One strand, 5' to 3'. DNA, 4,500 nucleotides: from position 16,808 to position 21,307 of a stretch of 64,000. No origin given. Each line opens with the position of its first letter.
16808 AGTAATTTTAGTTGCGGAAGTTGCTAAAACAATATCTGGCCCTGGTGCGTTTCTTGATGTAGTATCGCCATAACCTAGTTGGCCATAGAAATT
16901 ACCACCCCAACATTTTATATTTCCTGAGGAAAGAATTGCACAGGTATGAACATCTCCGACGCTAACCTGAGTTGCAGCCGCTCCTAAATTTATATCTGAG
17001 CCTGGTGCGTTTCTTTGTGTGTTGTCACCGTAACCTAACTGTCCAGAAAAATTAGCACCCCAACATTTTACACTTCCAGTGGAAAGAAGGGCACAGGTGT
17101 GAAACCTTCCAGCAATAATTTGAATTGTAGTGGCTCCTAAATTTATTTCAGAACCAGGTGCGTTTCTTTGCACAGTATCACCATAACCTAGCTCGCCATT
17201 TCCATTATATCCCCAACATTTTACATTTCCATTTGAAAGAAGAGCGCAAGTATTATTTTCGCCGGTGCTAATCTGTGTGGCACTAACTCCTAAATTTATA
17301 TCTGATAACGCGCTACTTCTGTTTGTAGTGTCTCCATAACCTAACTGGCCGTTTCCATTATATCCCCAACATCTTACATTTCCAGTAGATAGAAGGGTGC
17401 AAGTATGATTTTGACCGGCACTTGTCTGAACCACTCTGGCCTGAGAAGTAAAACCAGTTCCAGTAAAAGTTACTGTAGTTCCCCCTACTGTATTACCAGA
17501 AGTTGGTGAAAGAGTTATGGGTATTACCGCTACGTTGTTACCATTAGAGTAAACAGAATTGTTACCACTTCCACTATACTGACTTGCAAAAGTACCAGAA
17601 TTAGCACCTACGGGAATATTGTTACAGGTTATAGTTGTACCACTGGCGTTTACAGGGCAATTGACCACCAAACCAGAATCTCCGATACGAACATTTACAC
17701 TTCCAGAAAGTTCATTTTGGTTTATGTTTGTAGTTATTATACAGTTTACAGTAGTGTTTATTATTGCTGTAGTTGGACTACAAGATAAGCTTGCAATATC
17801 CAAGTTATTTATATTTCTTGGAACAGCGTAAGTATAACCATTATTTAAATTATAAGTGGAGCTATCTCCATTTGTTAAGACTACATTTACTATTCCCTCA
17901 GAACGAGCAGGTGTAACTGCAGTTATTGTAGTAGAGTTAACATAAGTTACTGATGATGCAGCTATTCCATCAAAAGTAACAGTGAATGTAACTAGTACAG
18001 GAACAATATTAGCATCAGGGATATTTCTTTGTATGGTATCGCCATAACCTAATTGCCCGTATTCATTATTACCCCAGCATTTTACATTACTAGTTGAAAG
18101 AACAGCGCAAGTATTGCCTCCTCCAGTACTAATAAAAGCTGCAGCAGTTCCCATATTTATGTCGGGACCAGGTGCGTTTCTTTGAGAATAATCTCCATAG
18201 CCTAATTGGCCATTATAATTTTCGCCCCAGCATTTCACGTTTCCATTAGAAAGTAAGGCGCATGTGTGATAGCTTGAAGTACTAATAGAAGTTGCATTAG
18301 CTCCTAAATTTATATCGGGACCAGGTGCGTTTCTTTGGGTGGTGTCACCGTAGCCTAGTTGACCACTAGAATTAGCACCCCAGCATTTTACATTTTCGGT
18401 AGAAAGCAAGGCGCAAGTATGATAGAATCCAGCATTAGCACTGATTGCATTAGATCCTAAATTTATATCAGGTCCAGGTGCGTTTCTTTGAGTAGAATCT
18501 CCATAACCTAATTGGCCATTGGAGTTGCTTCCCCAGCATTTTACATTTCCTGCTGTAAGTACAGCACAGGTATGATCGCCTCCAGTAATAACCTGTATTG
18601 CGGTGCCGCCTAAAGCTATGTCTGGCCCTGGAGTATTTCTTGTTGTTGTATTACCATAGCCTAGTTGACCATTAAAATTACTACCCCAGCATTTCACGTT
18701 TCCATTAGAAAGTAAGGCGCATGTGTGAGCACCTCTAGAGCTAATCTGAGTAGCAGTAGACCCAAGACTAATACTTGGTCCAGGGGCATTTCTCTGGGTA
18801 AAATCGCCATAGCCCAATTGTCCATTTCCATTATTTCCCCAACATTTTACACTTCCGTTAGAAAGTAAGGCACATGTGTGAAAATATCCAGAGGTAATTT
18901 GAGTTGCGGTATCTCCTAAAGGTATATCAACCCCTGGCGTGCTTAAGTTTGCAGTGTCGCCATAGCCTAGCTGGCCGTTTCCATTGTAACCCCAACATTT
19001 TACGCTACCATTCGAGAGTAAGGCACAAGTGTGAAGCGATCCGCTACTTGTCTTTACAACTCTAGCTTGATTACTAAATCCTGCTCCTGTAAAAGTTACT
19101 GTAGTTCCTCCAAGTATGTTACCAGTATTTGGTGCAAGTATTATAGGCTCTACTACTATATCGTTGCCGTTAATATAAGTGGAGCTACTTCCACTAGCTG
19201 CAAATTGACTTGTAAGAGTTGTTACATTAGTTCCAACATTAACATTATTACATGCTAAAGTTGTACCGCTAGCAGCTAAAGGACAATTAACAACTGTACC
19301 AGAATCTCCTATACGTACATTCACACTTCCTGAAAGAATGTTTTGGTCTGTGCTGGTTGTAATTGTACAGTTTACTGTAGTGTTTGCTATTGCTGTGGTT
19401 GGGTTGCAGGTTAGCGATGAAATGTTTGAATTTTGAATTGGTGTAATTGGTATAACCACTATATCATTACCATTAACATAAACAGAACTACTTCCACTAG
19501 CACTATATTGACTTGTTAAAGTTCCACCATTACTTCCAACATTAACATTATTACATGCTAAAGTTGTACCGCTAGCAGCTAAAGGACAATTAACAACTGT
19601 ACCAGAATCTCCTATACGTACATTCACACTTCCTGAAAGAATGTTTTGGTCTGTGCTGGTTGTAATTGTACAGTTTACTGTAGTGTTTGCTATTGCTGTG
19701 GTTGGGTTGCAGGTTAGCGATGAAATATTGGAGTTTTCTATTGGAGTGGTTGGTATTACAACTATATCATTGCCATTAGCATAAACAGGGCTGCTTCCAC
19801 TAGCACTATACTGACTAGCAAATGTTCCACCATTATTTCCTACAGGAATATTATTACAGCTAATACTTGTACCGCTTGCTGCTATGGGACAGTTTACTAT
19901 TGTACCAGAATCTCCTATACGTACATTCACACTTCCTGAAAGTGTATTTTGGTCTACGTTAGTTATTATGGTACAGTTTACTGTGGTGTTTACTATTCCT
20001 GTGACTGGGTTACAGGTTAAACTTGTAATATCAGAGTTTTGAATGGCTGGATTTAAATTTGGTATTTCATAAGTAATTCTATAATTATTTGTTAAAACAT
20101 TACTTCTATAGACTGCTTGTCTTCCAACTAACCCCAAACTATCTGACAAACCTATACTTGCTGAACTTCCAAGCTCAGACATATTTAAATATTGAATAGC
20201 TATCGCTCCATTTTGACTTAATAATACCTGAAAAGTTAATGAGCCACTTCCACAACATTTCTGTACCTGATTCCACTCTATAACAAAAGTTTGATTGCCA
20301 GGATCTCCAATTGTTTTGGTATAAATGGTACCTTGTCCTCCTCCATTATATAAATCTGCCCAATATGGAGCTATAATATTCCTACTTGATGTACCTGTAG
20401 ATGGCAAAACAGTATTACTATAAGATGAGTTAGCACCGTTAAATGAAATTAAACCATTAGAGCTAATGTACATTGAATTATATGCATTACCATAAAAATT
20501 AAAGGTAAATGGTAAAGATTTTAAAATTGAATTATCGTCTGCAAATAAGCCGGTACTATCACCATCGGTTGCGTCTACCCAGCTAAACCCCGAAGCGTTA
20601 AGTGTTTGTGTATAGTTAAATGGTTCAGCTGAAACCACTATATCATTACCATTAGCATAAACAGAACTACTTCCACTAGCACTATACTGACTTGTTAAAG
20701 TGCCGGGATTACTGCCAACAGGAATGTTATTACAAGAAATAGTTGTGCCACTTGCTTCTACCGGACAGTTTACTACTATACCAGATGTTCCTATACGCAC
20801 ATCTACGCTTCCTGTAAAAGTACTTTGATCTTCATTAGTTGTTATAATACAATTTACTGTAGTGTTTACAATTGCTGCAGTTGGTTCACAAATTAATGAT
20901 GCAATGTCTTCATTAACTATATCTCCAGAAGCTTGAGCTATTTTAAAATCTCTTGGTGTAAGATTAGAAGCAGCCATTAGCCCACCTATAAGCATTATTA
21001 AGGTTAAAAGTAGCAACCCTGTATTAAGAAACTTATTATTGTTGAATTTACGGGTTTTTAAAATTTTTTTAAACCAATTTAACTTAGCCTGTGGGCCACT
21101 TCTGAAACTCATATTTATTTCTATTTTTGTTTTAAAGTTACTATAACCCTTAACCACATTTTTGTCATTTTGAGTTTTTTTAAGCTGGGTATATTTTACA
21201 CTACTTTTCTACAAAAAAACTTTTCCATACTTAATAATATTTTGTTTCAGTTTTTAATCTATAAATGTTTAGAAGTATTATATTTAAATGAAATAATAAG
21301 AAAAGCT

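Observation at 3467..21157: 5,896-aa surface protein chaining five complete RCC1 propellers with NIDO, CUB, SBBP and cadherin-like domains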

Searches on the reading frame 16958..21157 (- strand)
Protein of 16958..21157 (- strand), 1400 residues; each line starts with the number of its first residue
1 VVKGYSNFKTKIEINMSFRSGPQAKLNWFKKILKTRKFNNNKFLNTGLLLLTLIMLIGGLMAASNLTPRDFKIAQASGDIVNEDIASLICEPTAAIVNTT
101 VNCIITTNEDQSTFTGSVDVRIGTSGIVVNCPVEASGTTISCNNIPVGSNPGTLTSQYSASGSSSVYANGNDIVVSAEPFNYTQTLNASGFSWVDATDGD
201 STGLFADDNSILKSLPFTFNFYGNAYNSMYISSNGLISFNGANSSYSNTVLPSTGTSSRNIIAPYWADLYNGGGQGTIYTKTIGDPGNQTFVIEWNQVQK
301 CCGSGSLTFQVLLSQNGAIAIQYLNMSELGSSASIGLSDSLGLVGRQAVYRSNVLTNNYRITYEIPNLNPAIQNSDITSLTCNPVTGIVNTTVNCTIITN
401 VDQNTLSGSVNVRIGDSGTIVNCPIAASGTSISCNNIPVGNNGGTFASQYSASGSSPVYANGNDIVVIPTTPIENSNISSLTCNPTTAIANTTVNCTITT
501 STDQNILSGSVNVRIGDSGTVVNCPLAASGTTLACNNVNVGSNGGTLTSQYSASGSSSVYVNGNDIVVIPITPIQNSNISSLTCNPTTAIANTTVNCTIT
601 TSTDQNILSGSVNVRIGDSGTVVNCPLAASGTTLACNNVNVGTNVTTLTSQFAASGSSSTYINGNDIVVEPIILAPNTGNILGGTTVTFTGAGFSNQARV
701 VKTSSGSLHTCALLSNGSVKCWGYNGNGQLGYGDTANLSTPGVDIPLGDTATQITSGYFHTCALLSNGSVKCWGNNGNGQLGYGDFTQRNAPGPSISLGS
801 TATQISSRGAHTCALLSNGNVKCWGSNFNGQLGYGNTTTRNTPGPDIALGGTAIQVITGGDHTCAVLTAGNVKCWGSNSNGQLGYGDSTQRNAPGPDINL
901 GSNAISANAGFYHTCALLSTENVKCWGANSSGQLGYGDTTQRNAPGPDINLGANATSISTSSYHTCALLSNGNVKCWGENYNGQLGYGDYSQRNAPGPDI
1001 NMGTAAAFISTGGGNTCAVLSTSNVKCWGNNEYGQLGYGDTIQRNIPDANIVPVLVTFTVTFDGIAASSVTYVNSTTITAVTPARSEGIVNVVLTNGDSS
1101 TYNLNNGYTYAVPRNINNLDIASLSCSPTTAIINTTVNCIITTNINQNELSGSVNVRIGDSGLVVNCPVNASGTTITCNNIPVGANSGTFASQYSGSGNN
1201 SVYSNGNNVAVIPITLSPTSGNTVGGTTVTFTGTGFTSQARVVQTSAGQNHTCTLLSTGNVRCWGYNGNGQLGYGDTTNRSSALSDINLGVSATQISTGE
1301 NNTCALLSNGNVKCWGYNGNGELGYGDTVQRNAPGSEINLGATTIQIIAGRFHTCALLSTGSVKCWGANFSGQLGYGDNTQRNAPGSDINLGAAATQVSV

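Call 4: search_protein_families(library=pfam, proteins=[window:16958-21157:-], max_evalue=0.01)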
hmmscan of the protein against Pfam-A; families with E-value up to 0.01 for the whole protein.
window:16958-21157:- (1400 aa): 7 families
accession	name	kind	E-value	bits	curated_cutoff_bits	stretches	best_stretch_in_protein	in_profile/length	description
PF25390.1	WD40_RLD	-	2.3e-121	406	150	3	696-945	29-289/363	RCC1-like domain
PF13540.12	RCC1_2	-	3e-91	297.7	22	10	752-780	2-30/30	Regulator of chromosome condensation (RCC1) repeat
PF00415.24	RCC1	-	6.8e-57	190.3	21.7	8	716-764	1-50/50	Regulator of chromosome condensation (RCC1) repeat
PF06119.19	NIDO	-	1.2e-07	32.3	25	1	227-281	1-51/186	Nidogen-like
PF01833.30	TIG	-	1.3e-05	25.5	20.9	2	1058-1110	33-84/84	IPT/TIG domain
PF25384.1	Alsin_RLD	-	0.0012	18.7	100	0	912-987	234-309/405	Alsin RCC1-like domain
PF25830.1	Ig_NFAM1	-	0.0045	17.8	27.2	0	577-607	50-80/105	NFAM1 immunoglobin domain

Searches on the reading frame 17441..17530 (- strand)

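Call 27: search_protein_families(library=pfam, proteins=[window:17441-17530:-], max_evalue=1)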
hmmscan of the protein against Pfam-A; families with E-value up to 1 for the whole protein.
seq(30 aa): 1 family
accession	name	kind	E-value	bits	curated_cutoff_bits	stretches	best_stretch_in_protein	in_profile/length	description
PF01833.30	TIG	-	9.3e-05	22.8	20.9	1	6-28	5-28/84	IPT/TIG domain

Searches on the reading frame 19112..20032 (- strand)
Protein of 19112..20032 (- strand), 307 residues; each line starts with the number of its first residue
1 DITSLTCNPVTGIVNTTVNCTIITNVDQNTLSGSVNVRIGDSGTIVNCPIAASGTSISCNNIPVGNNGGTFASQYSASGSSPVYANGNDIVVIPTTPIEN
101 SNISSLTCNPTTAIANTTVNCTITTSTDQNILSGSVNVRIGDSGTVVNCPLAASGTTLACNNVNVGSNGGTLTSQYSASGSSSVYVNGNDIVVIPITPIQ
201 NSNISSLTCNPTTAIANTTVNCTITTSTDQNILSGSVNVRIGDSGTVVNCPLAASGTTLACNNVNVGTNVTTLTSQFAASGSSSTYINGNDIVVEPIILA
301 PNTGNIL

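Call 22: search_protein_representatives(protein=window:19112-20032:-)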
Query: 307 residues. Proteins with E-value up to 0.001 (for the whole library): 25; up to 1e-10: 19; up to 1e-30: 7. The best 25 are listed.
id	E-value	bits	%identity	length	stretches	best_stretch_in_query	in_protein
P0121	5.2e-61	223.0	48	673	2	95-253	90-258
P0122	2.7e-60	220.7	36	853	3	16-248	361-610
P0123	2.6e-56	207.6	58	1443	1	77-294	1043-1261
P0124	3.6e-55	203.8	56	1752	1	1-223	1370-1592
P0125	1.9e-50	188.4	51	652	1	1-265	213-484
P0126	8.0e-47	176.4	61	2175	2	97-198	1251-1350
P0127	9.7e-34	133.5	45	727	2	2-271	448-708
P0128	6.3e-22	94.8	48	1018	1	97-214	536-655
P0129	1.2e-21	93.9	40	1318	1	1-270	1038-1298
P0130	5.4e-20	88.4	54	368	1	96-246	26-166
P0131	4.3e-19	85.5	30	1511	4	42-271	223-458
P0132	6.0e-19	85.0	54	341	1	1-118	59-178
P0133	2.0e-18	83.3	41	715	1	32-266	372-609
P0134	2.2e-17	79.8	54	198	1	211-304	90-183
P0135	3.0e-17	79.4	40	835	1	42-232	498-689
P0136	9.6e-16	74.5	39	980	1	93-285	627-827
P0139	1.0e-11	61.3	29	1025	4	3-243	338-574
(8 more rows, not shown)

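Call 39: list_cluster_members(proteins=[P0123, P0124, P0126, P0128, P0129, P0135, P0121, P0122, P0139, P0136])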
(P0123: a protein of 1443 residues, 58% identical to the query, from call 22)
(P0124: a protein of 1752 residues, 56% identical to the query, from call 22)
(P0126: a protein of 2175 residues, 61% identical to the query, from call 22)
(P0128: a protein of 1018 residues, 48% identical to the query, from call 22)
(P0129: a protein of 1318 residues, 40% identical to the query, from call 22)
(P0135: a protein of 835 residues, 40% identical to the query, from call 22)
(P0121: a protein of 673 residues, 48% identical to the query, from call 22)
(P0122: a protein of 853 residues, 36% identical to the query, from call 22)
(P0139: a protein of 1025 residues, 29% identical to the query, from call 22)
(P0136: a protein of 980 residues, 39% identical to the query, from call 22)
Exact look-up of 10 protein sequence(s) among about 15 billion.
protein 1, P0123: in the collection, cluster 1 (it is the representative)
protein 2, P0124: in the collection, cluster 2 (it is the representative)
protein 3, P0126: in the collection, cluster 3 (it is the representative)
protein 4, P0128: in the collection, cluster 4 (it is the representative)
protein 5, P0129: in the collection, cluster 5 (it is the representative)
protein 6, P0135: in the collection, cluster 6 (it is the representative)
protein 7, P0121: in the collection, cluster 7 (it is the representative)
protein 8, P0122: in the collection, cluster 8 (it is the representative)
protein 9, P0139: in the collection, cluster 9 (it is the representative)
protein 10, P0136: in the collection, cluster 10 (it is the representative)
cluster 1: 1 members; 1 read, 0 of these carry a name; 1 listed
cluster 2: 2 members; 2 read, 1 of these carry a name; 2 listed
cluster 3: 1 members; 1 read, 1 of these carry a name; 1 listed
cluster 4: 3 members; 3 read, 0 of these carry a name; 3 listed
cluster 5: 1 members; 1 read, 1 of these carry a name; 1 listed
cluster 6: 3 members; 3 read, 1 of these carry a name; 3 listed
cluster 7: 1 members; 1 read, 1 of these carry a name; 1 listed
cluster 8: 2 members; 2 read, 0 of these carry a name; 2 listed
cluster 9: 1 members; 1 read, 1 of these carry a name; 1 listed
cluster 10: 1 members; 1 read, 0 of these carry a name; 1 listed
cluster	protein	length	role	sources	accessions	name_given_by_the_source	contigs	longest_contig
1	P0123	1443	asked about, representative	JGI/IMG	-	-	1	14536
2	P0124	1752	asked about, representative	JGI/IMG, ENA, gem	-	hypothetical protein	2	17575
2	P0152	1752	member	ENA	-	-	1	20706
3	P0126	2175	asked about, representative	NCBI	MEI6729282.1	MAG: CUB domain-containing protein, partial [bacterium]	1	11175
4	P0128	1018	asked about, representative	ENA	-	-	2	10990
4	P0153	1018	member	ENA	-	-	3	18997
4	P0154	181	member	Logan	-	-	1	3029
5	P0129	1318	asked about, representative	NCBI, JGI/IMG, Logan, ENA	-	hypothetical protein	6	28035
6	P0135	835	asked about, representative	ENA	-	-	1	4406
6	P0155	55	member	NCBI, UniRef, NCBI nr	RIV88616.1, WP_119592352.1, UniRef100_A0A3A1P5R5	YnbE family lipoprotein [Aurantiacibacter xanthus] | YnbE family lipoprotein n=1 Tax=Aurantiacibacter xanthus TaxID=1784712 ...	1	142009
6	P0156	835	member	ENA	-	-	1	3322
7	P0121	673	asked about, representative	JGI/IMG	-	hypothetical protein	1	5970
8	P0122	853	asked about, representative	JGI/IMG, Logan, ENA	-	-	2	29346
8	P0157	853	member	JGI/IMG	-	-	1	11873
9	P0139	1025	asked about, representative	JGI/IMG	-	hypothetical protein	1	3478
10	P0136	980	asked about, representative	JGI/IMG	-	-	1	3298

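Call 74: search_protein_families(library=pfam, proteins=[P0135, P0128, P0129, P0122, P0126], max_evalue=0.01)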
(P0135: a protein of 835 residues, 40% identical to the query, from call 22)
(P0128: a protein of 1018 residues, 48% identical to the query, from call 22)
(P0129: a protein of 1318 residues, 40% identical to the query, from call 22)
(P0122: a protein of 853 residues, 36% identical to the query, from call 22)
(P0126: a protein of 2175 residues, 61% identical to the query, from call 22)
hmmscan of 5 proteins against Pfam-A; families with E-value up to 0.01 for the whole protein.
P0135 (835 aa): 5 families
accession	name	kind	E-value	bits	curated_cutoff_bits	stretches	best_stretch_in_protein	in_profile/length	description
PF25390.1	WD40_RLD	-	4.3e-61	207.7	150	2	90-359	88-338/363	RCC1-like domain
PF13540.12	RCC1_2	-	1.6e-53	177.6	22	6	431-460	1-30/30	Regulator of chromosome condensation (RCC1) repeat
PF00415.24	RCC1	-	1.7e-34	118.6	21.7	5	163-223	2-50/50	Regulator of chromosome condensation (RCC1) repeat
PF01833.30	TIG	-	8.3e-09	35.8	20.9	2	63-114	2-54/84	IPT/TIG domain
PF13731.11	WxL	-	0.0072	16.8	25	0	676-800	44-167/214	WxL domain surface cell wall-binding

P0128 (1018 aa): 1 family
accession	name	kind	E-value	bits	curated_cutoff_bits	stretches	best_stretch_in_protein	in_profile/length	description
PF03382.20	DUF285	-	9.7e-102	335.6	25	3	268-383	1-117/120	Mycoplasma protein of unknown function, DUF285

P0129 (1318 aa): 5 families
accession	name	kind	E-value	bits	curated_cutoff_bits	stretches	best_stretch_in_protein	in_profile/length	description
PF00431.26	CUB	-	2.5e-17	63.6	21.4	1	381-479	5-109/110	CUB domain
PF01833.30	TIG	-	7.7e-09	35.9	20.9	2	488-556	1-72/84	IPT/TIG domain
PF23062.1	CUB_M02D8_5_3rd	-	6.6e-06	26.4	32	1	385-480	17-109/114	M02D8_5-like, third CUB domain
PF06739.17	SBBP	-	2.5e-05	24.6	20.5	0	666-682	14-30/38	Beta-propeller repeat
PF13731.11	WxL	-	0.0056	17.1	25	0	1183-1273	82-170/214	WxL domain surface cell wall-binding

P0122 (853 aa): 0 families

P0126 (2175 aa): 7 families
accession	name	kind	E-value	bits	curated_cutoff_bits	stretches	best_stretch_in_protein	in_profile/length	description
PF25390.1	WD40_RLD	-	5.6e-78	263.2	150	2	1492-1761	31-289/363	RCC1-like domain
PF13540.12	RCC1_2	-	4.5e-76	249.4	22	7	1438-1467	1-30/30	Regulator of chromosome condensation (RCC1) repeat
PF00415.24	RCC1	-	4.3e-36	123.7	21.7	5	1511-1563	2-50/50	Regulator of chromosome condensation (RCC1) repeat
PF00431.26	CUB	-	1e-15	58.4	21.4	1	588-692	1-109/110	CUB domain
PF01833.30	TIG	-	1.1e-06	29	20.9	3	1174-1242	15-79/84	IPT/TIG domain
PF06739.17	SBBP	-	0.00039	20.7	20.5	1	1018-1034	15-31/38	Beta-propeller repeat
PF01436.27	NHL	-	0.0033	17.8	20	0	947-963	1-17/28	NHL repeat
